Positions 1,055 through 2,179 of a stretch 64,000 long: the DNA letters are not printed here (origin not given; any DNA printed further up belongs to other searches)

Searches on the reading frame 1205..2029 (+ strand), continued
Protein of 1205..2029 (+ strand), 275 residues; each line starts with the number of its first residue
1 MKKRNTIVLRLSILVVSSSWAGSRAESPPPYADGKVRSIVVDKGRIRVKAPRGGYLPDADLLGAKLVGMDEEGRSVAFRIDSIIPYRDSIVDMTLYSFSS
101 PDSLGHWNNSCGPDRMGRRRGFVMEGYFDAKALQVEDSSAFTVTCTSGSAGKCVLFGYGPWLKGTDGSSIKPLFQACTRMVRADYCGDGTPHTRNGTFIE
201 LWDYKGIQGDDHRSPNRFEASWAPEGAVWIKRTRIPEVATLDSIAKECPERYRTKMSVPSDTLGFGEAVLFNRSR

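Call 30: search_protein_families(library=pfam, proteins=[L035:2348-2920:+, L024:2492-2878:+, L017:2486-2797:+, L044:2419-2811:+, L084:2387-2635:+, L001:4954-5259:+, L006:5008-5307:+, L003:5088-5321:+, L051:111-464:+, L083:2612-2923:+], max_evalue=1)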
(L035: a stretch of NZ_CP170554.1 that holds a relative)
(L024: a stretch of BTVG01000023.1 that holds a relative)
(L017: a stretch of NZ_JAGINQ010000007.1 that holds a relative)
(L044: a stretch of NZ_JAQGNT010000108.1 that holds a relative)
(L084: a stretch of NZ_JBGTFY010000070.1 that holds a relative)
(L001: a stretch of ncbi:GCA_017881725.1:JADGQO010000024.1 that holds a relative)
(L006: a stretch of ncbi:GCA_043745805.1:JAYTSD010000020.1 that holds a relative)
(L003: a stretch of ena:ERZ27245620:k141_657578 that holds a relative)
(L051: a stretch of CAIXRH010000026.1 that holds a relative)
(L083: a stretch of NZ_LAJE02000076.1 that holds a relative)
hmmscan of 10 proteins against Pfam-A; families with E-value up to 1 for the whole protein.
L035:2348-2920:+ (191 aa): 5 families
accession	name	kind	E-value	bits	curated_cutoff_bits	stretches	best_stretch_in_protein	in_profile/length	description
PF13599.13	Pentapeptide_4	-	3.4e-08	33.9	38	1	85-155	6-76/78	Pentapeptide repeat region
PF00805.28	Pentapeptide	-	2e-06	27.7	20.2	2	72-104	8-40/40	Pentapeptide repeats (8 copies)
PF13576.12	Pentapeptide_3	-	0.0002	21.9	27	2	72-104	12-46/48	Pentapeptide repeats (9 copies)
PF06403.16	Lamprin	-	0.12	12.8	34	0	9-76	14-85/91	Lamprin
PF02198.23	SAM_PNT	-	0.24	11.8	24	0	129-147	35-53/83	Sterile alpha motif (SAM)/Pointed domain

L024:2492-2878:+ (129 aa): 5 families
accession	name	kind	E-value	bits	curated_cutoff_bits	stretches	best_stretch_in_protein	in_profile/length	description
PF13599.13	Pentapeptide_4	-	2.9e-06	27.7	38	1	29-92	14-77/78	Pentapeptide repeat region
PF00805.28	Pentapeptide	-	0.0005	20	20.2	3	30-61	5-36/40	Pentapeptide repeats (8 copies)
PF13576.12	Pentapeptide_3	-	0.0024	18.5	27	1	38-62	23-48/48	Pentapeptide repeats (9 copies)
PF07715.20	Plug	-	0.0098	16.8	23.9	1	74-121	41-85/107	TonB-dependent Receptor Plug Domain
PF06403.16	Lamprin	-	0.051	14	34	0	24-71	42-89/91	Lamprin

L017:2486-2797:+ (104 aa): 4 families
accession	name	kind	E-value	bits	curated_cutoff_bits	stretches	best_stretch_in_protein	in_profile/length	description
PF06403.16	Lamprin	-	0.00042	20.6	34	1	26-73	41-88/91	Lamprin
PF01744.25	GLTT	-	0.035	14.3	21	1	33-54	6-27/28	GLTT repeat (6 copies)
PF13599.13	Pentapeptide_4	-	0.12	12.9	38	1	33-75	35-77/78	Pentapeptide repeat region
PF00058.23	Ldl_recept_b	-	0.19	12.7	21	0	1-21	19-40/42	Low-density lipoprotein receptor repeat class B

L044:2419-2811:+ (131 aa): 5 families
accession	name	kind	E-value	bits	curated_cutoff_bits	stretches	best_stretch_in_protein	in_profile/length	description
PF13576.12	Pentapeptide_3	-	1.7e-05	25.4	27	2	71-101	4-36/48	Pentapeptide repeats (9 copies)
PF13599.13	Pentapeptide_4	-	3e-05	24.4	38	1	27-80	17-70/78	Pentapeptide repeat region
PF00805.28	Pentapeptide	-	0.0006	19.8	20.2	1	28-60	8-40/40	Pentapeptide repeats (8 copies)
PF06403.16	Lamprin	-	0.077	13.4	34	0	15-65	28-78/91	Lamprin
PF24130.1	DUF7397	-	0.87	9.9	27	0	19-39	11-30/56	Family of unknown function (DUF7397)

L084:2387-2635:+ (83 aa): 1 family
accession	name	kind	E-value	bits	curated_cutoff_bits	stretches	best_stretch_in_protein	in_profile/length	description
PF13599.13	Pentapeptide_4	-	0.05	14.1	38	1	28-77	17-66/78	Pentapeptide repeat region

L001:4954-5259:+ (102 aa): 2 families
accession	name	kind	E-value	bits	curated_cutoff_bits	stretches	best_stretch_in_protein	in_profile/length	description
PF00805.28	Pentapeptide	-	1e-06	28.6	20.2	2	32-66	5-39/40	Pentapeptide repeats (8 copies)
PF13599.13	Pentapeptide_4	-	0.00059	20.3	38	1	32-80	10-58/78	Pentapeptide repeat region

L006:5008-5307:+ (100 aa): 4 families
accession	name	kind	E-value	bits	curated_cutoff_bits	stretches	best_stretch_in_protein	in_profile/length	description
PF25296.1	Decapeptide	-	1.4e-05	25.4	45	1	26-82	11-67/74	Decapeptide repeat region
PF01744.25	GLTT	-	4e-05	23.7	21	1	49-71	4-26/28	GLTT repeat (6 copies)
PF05287.17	PMG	-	0.0011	19.5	29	1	27-77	107-157/180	PMG protein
PF06403.16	Lamprin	-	0.63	10.5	34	0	8-90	7-82/91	Lamprin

L003:5088-5321:+ (78 aa): 0 families

L051:111-464:+ (118 aa): 3 families
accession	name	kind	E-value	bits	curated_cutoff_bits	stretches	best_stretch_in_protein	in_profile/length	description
PF00805.28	Pentapeptide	-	1.4e-06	28.2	20.2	1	40-65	15-40/40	Pentapeptide repeats (8 copies)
PF13599.13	Pentapeptide_4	-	0.044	14.3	38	1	42-94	7-59/78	Pentapeptide repeat region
PF18444.7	RRM_9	-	0.78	10.1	25.9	0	81-94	52-65/70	RNA recognition motif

L083:2612-2923:+ (104 aa): 1 family
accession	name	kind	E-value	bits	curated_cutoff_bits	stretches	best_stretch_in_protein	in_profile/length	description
PF06679.17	DUF1180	-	0.35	11.8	27.7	1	8-84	6-84/167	Membrane protein FAM174-like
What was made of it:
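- Closest known: Pentapeptide repeat proteins. Same: The period-5 partners of ADYC, including that of a Fibrobacteria orthologue, reach the Pfam threshold (call 30).
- Period-5 relatives reach the Pfam Pentapeptide threshold (call 30).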

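Call 31: search_protein_families(library=ncbifam, proteins=[L035:2348-2920:+, L024:2492-2878:+, L017:2486-2797:+, L044:2419-2811:+, L084:2387-2635:+, L001:4954-5259:+, L006:5008-5307:+, L003:5088-5321:+, L051:111-464:+, L083:2612-2923:+], max_evalue=1)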
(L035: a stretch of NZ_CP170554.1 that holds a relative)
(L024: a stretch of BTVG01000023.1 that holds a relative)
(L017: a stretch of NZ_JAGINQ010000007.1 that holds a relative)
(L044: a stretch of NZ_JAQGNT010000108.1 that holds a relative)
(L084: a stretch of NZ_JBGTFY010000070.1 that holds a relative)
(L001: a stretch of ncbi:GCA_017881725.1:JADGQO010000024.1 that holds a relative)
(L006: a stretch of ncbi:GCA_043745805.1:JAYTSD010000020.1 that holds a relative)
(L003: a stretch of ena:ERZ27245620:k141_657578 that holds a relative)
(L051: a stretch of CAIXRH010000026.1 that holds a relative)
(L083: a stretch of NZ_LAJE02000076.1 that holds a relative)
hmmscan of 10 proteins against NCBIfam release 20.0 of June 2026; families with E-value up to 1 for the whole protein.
L035:2348-2920:+ (191 aa): 9 families
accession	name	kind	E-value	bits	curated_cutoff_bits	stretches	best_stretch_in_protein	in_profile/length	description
NF000349.1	mfpA_AE000516.2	equivalog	5.7e-06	26.3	360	1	117-187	94-166/183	pentapeptide repeat protein MfpA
NF052603.1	penta_Alr5209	equivalog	7e-06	26.1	125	2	86-166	14-94/113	Alr5209 family pentapeptide repeat protein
NF011744.0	PRK15197.1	equivalog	0.00019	20.7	274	1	40-156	154-271/291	SPI-2 type III secretion system effector PipB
NF011743.0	PRK15196.1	equivalog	0.0015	17.5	354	1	74-159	151-236/350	type III secretion system effector PipB2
NF038182.1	penta_rpt_SmQnr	exception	0.003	17.4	460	1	91-153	136-198/215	SmQnr family pentapeptide repeat protein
NF047416.1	penta_HetL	equivalog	0.0096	15.4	260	1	84-154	47-117/218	heterocyst differentiation pentapeptide repeat protein HetL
NF033375.2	penta_rpt_QnrE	exception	0.013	15.5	480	1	77-142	131-196/214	QnrE family quinolone resistance pentapeptide repeat protein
NF033086.2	penta_rpt_Qnr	equivalog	0.049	13.3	240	1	93-144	139-190/211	Qnr family pentapeptide repeat protein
NF000420.1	penta_rpt_QnrB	exception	0.056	13.4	460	1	92-143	136-187/214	QnrB family quinolone resistance pentapeptide repeat protein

L024:2492-2878:+ (129 aa): 7 families
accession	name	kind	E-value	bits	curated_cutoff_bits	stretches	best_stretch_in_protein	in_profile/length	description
NF033554.9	floc_PepA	equivalog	0.0044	16.8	80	1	8-94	4-91/261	flocculation-associated PEP-CTERM protein PepA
NF000349.1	mfpA_AE000516.2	equivalog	0.0051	16.7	360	1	22-85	93-156/183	pentapeptide repeat protein MfpA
NF011743.0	PRK15196.1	equivalog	0.0068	15.3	354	1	25-104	186-265/350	type III secretion system effector PipB2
NF052603.1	penta_Alr5209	equivalog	0.017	15.2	125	1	29-104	16-91/113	Alr5209 family pentapeptide repeat protein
NF038182.1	penta_rpt_SmQnr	exception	0.12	12.2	460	2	43-98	142-197/215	SmQnr family pentapeptide repeat protein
NF011744.0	PRK15197.1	equivalog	0.19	10.9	274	1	19-104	167-252/291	SPI-2 type III secretion system effector PipB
TIGR04429.1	Phr_nterm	subfamily_domain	0.86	10.2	25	0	78-94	8-24/28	Phr family secreted Rap phosphatase inhibitor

L017:2486-2797:+ (104 aa): 1 family
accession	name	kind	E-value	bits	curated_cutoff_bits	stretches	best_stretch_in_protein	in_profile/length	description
NF038182.1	penta_rpt_SmQnr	exception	0.039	13.7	460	1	32-80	143-191/215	SmQnr family pentapeptide repeat protein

L044:2419-2811:+ (131 aa): 1 family
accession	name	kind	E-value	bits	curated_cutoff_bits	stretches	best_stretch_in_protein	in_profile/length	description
NF038182.1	penta_rpt_SmQnr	exception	0.09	12.6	460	0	16-66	120-170/215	SmQnr family pentapeptide repeat protein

L084:2387-2635:+ (83 aa): 2 families
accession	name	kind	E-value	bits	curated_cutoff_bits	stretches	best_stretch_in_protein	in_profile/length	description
NF041642.1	RAxF_45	subfamily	0.039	13.7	27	0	26-34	22-30/39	RAxF-45 family protein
NF038335.1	YPO0640_fam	subfamily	0.55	10.1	55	0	44-48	55-59/150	YrhA family protein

L001:4954-5259:+ (102 aa): 5 families
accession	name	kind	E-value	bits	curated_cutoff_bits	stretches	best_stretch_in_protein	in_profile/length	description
NF052603.1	penta_Alr5209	equivalog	0.063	13.4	125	1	33-81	23-71/113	Alr5209 family pentapeptide repeat protein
NF033900.0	T4SS_IcmE_DotG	equivalog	0.075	11.1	750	1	25-95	588-656/1008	type IVB secretion system protein DotG/IcmE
NF000349.1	mfpA_AE000516.2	equivalog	0.13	12.1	360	1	19-81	72-135/183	pentapeptide repeat protein MfpA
NF011743.0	PRK15196.1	equivalog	0.22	10.4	354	1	30-91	149-210/350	type III secretion system effector PipB2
NF047686.1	IsaB_fam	equivalog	0.3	11.2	45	0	61-81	57-77/156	immunodominant staphylococcal antigen IsaB family protein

L006:5008-5307:+ (100 aa): 1 family
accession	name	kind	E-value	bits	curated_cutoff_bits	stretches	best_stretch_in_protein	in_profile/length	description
NF033900.0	T4SS_IcmE_DotG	equivalog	4.6e-05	21.7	750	1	23-79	537-593/1008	type IVB secretion system protein DotG/IcmE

L003:5088-5321:+ (78 aa): 1 family
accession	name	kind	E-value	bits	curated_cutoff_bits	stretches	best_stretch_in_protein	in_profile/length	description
NF011912.0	PRK15385.1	equivalog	0.12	11.7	255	1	6-55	64-113/231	MgtC family protein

L051:111-464:+ (118 aa): 5 families
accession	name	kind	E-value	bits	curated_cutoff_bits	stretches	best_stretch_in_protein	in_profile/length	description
NF047686.1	IsaB_fam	equivalog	0.021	14.9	45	0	79-99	57-77/156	immunodominant staphylococcal antigen IsaB family protein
NF052603.1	penta_Alr5209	equivalog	0.023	14.8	125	1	44-95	16-72/113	Alr5209 family pentapeptide repeat protein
NF000349.1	mfpA_AE000516.2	equivalog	0.037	13.8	360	1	43-101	94-152/183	pentapeptide repeat protein MfpA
NF011744.0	PRK15197.1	equivalog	0.067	12.4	274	1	36-108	199-270/291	SPI-2 type III secretion system effector PipB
NF038182.1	penta_rpt_SmQnr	exception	0.21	11.4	460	1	45-100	144-199/215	SmQnr family pentapeptide repeat protein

L083:2612-2923:+ (104 aa): 0 families

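Call 36: find_related_loci(query=window:1205-2029:+, collection=metagenome_contigs, flank=2500)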
Query window:1205-2029:+ (275 aa) in metagenome_contigs; peptide patterns used: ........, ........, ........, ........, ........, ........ (x = any residue, [..] = any of these).
123 stretches matched a pattern, but none encodes a relative of the query by tblastn (E <= 1e-3).
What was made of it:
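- Tried and rejected: The first metagenome scan with the single ADYC protein found nothing (call 36).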

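Call 38: find_related_loci(query=A3, collection=metagenome_contigs, flank=2500)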
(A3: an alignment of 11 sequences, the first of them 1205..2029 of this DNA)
Query A3 (275 aa) in metagenome_contigs; peptide patterns used: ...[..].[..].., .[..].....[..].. (x = any residue, [..] = any of these).
172 stretches matched a pattern; 61 encode a relative of the query (tblastn E <= 1e-3); 61 distinct loci.
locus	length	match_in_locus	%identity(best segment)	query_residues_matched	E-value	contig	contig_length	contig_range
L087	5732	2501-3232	61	31-275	1e-99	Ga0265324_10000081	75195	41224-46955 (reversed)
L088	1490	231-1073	41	6-274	1e-65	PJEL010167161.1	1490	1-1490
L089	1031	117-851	39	30-275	3e-51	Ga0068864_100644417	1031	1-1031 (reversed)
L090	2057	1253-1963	40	38-275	6e-47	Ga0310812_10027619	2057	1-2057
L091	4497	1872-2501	41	38-249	8e-45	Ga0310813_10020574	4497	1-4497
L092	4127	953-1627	40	51-275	6e-44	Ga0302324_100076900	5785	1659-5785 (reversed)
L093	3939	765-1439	40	51-275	6e-44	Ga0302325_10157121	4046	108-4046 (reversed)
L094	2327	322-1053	36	29-275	2e-43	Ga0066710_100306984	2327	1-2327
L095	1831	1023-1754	36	29-275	8e-44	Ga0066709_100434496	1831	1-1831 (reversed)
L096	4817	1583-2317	38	30-275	2e-42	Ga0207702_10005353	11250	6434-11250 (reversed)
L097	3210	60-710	40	63-275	2e-42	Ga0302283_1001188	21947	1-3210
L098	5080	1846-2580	38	30-275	2e-42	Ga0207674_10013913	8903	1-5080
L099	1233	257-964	37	39-275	2e-43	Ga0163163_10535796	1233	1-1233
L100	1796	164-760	41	51-249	4e-42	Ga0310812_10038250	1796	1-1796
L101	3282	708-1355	41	59-275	3e-41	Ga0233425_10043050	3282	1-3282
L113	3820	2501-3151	38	48-253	7e-32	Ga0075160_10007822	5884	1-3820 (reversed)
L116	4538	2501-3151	38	48-253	7e-32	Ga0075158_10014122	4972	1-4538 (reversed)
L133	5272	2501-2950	40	105-251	7e-26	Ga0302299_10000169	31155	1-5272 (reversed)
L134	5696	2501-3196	31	36-251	2e-25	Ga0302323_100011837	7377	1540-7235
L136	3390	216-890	33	45-251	3e-25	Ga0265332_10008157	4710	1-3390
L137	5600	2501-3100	35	57-252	6e-25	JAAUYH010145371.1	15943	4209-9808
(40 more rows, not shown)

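Call 39: find_encoding_contigs(protein=P0042, flank=3000, max_places=3)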
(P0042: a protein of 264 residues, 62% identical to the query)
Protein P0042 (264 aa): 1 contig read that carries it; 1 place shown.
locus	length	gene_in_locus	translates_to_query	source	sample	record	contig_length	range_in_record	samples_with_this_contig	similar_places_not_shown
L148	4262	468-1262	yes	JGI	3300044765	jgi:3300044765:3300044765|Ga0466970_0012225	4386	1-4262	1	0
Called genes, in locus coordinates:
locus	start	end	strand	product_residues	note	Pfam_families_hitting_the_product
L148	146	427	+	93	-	-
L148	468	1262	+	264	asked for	PF20032:ADYC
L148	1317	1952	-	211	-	-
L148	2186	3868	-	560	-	PF00342:PGI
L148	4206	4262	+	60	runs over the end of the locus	?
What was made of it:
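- Gene callers chose the antisense ORF in L148 (call 39).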

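Call 40: find_encoding_contigs(protein=P0045, flank=3000, max_places=4)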
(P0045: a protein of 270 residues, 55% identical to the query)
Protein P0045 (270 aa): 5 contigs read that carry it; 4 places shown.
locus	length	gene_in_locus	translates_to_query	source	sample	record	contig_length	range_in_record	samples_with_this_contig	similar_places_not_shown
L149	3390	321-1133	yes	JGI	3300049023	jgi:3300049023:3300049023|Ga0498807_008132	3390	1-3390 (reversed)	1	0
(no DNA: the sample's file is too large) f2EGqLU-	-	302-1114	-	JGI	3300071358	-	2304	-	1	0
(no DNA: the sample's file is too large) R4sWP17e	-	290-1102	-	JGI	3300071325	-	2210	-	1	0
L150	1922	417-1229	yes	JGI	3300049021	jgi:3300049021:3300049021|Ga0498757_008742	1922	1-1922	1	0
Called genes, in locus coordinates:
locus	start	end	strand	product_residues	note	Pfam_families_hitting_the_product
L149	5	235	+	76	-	-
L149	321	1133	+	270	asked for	PF20032:ADYC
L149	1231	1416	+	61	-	-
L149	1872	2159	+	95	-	-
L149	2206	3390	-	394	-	?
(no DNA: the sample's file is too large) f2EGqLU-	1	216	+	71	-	?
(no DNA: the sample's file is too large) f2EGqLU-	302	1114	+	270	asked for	PF20032:ADYC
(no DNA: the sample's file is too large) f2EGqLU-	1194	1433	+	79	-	-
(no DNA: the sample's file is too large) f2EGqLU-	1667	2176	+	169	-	-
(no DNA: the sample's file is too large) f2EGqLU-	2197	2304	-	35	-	?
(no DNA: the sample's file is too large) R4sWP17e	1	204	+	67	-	?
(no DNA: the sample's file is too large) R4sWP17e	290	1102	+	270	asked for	PF20032:ADYC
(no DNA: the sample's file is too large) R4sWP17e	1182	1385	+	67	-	-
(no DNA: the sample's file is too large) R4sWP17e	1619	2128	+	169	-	-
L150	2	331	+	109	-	?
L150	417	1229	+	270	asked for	PF20032:ADYC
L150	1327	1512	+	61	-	-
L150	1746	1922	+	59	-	?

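Call 41: predict_structure(alignment_id=A2)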
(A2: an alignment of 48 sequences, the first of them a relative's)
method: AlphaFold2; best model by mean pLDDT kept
length: 323 residues; sequences in the alignment: 48
mean_pLDDT: 82.1   pTM: 0.80
mean pLDDT of the five models: 82.1, 81.7, 81.1, 80.8, 80.0
residues with pLDDT >= 90: 180; 70-90: 63; 50-70: 51; < 50: 29
segments of 3 or more residues with pLDDT < 50: 1-4, 31-48, 321-323
pLDDT, mean of each block of 10 residues (from residue 1): 51 52 52 45 43 75 93 96 95 95 86 97 95 95 94 96 89 92 95 96 96 95 88 93 87 94 83 85 68 68 72 81 41
secondary structure, 60 per line:
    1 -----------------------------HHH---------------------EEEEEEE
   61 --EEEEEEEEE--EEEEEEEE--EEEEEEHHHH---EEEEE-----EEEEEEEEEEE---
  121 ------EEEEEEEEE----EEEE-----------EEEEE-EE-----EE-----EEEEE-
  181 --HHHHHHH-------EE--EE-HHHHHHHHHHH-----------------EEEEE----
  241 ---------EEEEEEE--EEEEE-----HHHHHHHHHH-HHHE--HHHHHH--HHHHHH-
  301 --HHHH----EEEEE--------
elements in order: E54-60 E63-71 E74-81 E84-89 H90-93 E97-101 E107-117 E127-135 E140-143 E155-159 E175-179 H183-189 H204-214 E232-236 E250-256 E259-263 H269-278 H286-291 H294-299 H303-306 E311-315
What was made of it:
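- On Pentapeptide repeat family (PF00805): In the fusion P0117 the repeats are confident beta structure (call 41), but coordinates could not be inspected.
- The repeats nearest ADYC (residues 54-89) are modelled as regular beta strands with pLDDT above 90 (call 41). The repeats in the fusion protein are modelled as confident beta structure (call 41).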

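Call 51: fold_search(model_id=the predicted structure, library=pdb)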
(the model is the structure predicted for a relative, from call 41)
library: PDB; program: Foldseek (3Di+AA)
matches with E <= 10: 641; with E <= 0.001: 0
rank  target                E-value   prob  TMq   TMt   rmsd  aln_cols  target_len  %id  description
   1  2frs_A                8.3e-02  0.15  0.11  0.21  13.5       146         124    9  Crystal structure of the f15w mutant of apo-cellular retinoic acid binding protein type ii at 1.51 angstroms resolutio (released 2006-09-19)
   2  1e5p_A                1.5e-01  0.12  0.10  0.16  12.9       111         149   10  Crystal structure of aphrodisin, a sex pheromone from female hamster (released 2001-07-26)
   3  1hn2_A                1.5e-01  0.12  0.10  0.16  12.8       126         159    8  CRYSTAL STRUCTURE OF BOVINE OBP COMPLEXED WITH AMINOANTHRACENE (released 2001-12-05)
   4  7oxw                  1.6e-01  0.16  0.11  0.19  11.9       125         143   10  CrabP2 mutant R30DK31D (released 2022-07-13)
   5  1pbo_A                1.6e-01  0.12  0.10  0.17  14.4       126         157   12  COMPLEX OF BOVINE ODORANT BINDING PROTEIN (OBP) WITH A SELENIUM CONTAINING ODORANT (released 1997-07-23)
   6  1g85_A                1.6e-01  0.12  0.10  0.16  12.8       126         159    8  CRYSTAL STRUCTURE OF BOVINE ODORANT BINDING PROTEIN COMPLEXED WITH IS NATURAL LIGAND (released 2002-06-26)
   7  1gm6                  2.3e-01  0.09  0.09  0.16  13.4       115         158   10  3-D STRUCTURE OF A SALIVARY LIPOCALIN FROM BOAR (released 2002-05-30)
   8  3rsw_A                2.5e-01  0.09  0.09  0.20  16.1       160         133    6  Crystal Structure of Heart Fatty Acid Binding Protein (FABP3) (released 2012-05-16)
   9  1pbo_B                2.7e-01  0.12  0.10  0.17  11.8       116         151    9  COMPLEX OF BOVINE ODORANT BINDING PROTEIN (OBP) WITH A SELENIUM CONTAINING ODORANT (released 1997-07-23)
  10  9ete_B                3.0e-01  0.10  0.10  0.22  14.3       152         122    7  Crystal structure of recombinant chicken liver Bile Acid Binding Protein (cL-BABP) in complex with deoxycholic acid (released 2024-10-09)
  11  3zq3_A                3.0e-01  0.10  0.10  0.17  12.7       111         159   12  Crystal Structure of Rat Odorant Binding Protein 3 (OBP3) (released 2014-03-12)
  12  4i9s                  3.2e-01  0.12  0.10  0.20  16.6       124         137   10  Crystal Structure of the R111K:R132L:Y134F:T54V:R59W Mutant of the Cellular Retinoic Acid Binding Protein Type II in Com (released 2013-10-09)
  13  1hn2_B                3.2e-01  0.08  0.10  0.17  14.1       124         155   10  CRYSTAL STRUCTURE OF BOVINE OBP COMPLEXED WITH AMINOANTHRACENE (released 2001-12-05)
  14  1obp_A                3.4e-01  0.08  0.10  0.16  12.9       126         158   10  ODORANT-BINDING PROTEIN FROM BOVINE NASAL MUCOSA (released 1996-10-14)
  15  2lfo_MODEL_1_A        3.6e-01  0.16  0.10  0.22  12.5       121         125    7  NMR structure of cl-BABP/SS complexed with glycochenodeoxycholic and glycocholic acids (released 2012-07-11)
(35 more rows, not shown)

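Call 56: search_solved_structures(query=A1, max_evalue=10)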
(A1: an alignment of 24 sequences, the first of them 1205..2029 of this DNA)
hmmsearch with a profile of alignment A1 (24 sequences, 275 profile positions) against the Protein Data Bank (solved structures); distinct sequences matched with E-value up to 10: 2.
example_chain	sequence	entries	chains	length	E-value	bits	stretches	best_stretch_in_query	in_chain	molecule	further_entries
7pzy_N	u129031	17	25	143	1.2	11.6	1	71-118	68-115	40S ribosomal protein S12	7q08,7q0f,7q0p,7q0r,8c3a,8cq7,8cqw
7eau_A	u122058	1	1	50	3.2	10.1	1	121-148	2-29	SIN1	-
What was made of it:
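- Tried and rejected: The PDB profile search with the ADYC alignment found nothing (call 56).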

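Call 61: search_protein_families(library=pfam, proteins=[L148:1345-1974:+, L150:2-328:+, P0117], max_evalue=10)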
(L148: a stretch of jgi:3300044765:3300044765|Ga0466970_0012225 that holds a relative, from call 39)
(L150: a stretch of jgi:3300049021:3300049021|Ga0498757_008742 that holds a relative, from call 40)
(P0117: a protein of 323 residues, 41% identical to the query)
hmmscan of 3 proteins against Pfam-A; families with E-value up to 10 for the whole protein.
L148:1345-1974:+ (210 aa): 2 families
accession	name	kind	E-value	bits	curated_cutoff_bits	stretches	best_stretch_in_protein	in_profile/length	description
PF01391.23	Collagen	-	0.00093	19.4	27.2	1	108-108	14-14/60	Collagen triple helix repeat (20 copies)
PF00608.22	Adeno_shaft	-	4.8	7.4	30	0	129-151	16-41/44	Adenoviral fibre protein (repeat/shaft region)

L150:2-328:+ (109 aa): 2 families
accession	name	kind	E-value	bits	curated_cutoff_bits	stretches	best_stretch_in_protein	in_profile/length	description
PF24646.2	DUF7640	-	0.0032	18.2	28.1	1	5-90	19-107/121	Domain of unknown function (DUF7640)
PF08430.17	Forkhead_N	-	0.11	13.6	22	1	10-86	18-100/135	Forkhead N-terminal region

P0117 (323 aa): 1 family
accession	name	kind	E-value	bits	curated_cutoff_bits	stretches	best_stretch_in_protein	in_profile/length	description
PF20032.4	ADYC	-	5e-55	186.8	27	1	90-268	1-175/176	ADYC domain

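Call 78: find_encoding_contigs(protein=P0117, flank=3000, max_places=3)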
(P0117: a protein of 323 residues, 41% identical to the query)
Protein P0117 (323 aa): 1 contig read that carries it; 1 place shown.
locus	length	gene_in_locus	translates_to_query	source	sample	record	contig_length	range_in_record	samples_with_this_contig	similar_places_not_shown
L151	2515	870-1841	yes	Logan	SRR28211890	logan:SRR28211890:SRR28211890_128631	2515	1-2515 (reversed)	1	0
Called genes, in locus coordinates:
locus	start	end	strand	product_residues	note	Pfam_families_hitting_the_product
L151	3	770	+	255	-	?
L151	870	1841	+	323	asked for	PF20032:ADYC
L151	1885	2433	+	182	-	-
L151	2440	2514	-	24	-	?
